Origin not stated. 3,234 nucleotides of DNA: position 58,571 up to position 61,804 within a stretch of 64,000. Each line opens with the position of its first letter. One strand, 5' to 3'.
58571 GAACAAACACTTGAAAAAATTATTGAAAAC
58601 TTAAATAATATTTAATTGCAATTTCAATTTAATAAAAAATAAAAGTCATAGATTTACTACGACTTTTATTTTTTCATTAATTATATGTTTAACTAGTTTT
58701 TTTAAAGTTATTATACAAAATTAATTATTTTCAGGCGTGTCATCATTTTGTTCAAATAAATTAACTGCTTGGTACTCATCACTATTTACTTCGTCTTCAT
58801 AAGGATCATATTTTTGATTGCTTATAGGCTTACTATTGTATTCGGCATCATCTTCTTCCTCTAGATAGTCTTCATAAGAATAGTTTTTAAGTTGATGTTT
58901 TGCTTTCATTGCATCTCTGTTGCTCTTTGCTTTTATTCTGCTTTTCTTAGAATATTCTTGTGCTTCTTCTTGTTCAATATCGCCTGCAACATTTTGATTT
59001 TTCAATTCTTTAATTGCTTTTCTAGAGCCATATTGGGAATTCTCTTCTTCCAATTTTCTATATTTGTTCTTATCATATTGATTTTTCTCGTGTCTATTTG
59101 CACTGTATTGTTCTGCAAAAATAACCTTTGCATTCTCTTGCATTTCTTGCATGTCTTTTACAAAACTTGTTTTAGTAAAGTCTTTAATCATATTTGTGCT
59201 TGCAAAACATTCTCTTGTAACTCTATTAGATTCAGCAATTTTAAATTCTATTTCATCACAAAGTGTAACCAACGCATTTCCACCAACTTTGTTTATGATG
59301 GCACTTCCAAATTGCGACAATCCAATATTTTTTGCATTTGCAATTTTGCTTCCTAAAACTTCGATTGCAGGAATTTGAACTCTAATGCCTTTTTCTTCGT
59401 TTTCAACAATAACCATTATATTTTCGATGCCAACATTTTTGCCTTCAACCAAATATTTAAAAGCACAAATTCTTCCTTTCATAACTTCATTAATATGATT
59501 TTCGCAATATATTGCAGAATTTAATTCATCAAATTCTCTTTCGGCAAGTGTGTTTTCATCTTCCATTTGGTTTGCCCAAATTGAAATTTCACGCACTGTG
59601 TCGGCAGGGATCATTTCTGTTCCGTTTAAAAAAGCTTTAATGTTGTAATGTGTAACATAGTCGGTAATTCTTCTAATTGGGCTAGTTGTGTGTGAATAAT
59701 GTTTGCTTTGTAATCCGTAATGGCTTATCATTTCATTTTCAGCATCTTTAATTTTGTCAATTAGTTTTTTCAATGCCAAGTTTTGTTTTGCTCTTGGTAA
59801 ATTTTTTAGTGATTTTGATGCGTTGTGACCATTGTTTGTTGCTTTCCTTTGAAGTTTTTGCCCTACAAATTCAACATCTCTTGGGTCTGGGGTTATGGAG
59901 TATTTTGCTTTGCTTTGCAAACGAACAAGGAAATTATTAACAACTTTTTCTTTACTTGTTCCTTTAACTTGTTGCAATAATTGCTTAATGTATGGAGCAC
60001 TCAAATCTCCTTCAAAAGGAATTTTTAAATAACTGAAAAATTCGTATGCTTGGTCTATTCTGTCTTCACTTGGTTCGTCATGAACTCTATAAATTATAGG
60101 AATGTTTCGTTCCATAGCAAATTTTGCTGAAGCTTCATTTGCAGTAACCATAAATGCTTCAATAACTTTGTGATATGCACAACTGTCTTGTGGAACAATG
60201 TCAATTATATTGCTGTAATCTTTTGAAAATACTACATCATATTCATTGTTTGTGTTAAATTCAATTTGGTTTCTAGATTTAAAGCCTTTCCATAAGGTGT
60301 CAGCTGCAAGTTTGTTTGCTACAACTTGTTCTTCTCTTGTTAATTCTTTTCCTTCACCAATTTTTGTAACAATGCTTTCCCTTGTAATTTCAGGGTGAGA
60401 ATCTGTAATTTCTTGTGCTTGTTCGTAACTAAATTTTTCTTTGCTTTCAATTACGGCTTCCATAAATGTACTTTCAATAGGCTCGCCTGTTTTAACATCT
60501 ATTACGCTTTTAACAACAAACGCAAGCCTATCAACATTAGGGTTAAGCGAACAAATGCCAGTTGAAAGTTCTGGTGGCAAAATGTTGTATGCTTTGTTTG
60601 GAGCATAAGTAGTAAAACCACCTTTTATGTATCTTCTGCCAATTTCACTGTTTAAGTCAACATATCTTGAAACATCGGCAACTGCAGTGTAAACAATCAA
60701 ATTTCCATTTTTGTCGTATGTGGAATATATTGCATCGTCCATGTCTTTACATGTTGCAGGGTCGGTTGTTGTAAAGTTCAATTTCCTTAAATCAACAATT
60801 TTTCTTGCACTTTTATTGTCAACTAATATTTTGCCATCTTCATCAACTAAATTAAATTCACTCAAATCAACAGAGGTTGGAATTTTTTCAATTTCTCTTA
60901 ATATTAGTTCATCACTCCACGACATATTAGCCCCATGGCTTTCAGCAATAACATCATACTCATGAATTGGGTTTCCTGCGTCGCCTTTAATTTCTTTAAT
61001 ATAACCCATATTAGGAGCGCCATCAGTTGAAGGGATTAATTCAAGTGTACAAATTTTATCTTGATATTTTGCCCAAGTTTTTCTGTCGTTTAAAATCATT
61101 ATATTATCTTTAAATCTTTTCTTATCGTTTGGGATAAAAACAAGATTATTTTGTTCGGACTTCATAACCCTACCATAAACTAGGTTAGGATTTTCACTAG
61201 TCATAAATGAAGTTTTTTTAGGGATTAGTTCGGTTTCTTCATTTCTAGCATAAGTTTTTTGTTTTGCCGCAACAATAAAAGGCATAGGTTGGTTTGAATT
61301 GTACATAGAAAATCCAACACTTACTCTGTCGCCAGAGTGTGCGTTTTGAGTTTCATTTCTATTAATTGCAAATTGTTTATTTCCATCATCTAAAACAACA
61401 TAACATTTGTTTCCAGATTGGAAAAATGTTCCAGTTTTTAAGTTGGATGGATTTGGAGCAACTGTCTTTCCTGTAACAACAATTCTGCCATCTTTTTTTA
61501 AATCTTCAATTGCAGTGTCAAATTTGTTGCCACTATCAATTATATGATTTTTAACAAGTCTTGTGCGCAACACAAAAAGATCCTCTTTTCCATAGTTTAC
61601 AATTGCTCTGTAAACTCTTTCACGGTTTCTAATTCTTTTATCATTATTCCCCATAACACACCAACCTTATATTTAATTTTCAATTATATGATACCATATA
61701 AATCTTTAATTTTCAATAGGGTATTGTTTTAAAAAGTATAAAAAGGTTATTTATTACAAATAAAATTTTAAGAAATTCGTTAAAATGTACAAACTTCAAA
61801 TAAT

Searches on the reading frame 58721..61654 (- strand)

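Call 74: search_protein_families(library=pfam, max_evalue=0.00001, proteins=[window:58721-61654:-])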
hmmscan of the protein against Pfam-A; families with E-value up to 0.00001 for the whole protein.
window:58721-61654:- (977 aa): 1 family
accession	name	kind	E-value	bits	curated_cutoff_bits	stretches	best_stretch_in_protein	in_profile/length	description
PF00773.25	RNB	-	1.6e-71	241.7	29.3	1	287-677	2-325/326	RNB domain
